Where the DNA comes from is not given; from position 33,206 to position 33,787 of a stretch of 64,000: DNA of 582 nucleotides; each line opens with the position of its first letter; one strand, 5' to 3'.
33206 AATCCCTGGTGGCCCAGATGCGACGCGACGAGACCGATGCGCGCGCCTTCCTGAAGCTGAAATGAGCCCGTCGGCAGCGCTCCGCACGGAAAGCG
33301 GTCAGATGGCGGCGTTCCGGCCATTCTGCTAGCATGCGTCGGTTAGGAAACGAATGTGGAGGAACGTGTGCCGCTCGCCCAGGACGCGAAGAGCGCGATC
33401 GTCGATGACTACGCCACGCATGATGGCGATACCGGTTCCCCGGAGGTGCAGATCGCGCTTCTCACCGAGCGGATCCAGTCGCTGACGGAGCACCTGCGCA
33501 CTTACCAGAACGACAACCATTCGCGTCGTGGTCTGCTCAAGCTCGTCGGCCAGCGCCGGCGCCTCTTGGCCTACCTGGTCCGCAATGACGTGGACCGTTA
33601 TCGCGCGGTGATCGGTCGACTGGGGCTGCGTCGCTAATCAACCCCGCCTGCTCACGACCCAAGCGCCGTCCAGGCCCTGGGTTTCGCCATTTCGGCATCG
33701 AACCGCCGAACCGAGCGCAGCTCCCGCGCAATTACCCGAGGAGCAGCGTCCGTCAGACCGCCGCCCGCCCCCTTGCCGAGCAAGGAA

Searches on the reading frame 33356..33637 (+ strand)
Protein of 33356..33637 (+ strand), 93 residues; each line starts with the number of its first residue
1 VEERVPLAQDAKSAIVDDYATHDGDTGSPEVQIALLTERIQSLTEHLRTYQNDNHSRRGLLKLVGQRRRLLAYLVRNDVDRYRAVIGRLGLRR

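Call 11: search_protein_families(library=ncbifam, proteins=[window:33356-33637:+])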
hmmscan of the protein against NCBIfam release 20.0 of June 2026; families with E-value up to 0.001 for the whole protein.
window:33356-33637:+ (93 aa): 2 families
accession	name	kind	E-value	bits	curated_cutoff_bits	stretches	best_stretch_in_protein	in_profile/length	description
TIGR00952.1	S15_bact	equivalog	4.9e-36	122.9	63.65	1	9-93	2-86/86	30S ribosomal protein S15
NF006331.0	PRK08561.1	equivalog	0.00017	21.3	154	1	33-78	88-133/152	30S ribosomal protein S15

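Call 34: find_encoding_contigs(protein=window:33368-33637:+, flank=10000, max_places=10)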
Protein window:33368-33637:+ (89 aa): 2 contigs read that carry it; 2 places shown.
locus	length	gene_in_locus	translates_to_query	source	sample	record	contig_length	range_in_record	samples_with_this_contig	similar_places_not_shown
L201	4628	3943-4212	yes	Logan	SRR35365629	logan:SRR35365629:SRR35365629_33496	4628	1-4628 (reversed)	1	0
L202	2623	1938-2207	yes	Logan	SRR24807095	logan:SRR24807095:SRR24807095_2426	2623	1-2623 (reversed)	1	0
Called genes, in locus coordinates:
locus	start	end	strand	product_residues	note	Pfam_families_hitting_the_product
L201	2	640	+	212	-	?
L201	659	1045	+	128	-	PF02033:RBFA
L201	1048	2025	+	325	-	PF01368:DHH, PF02272:DHHA1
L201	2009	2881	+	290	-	PF01509:TruB_N, PF16198:TruB_C_2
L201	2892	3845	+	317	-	PF06574:FAD_syn, PF01687:Flavokinase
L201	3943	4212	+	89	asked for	PF00312:Ribosomal_S15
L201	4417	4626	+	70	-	?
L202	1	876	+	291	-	?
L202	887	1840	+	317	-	PF06574:FAD_syn, PF01687:Flavokinase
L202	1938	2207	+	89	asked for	PF00312:Ribosomal_S15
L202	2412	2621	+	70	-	?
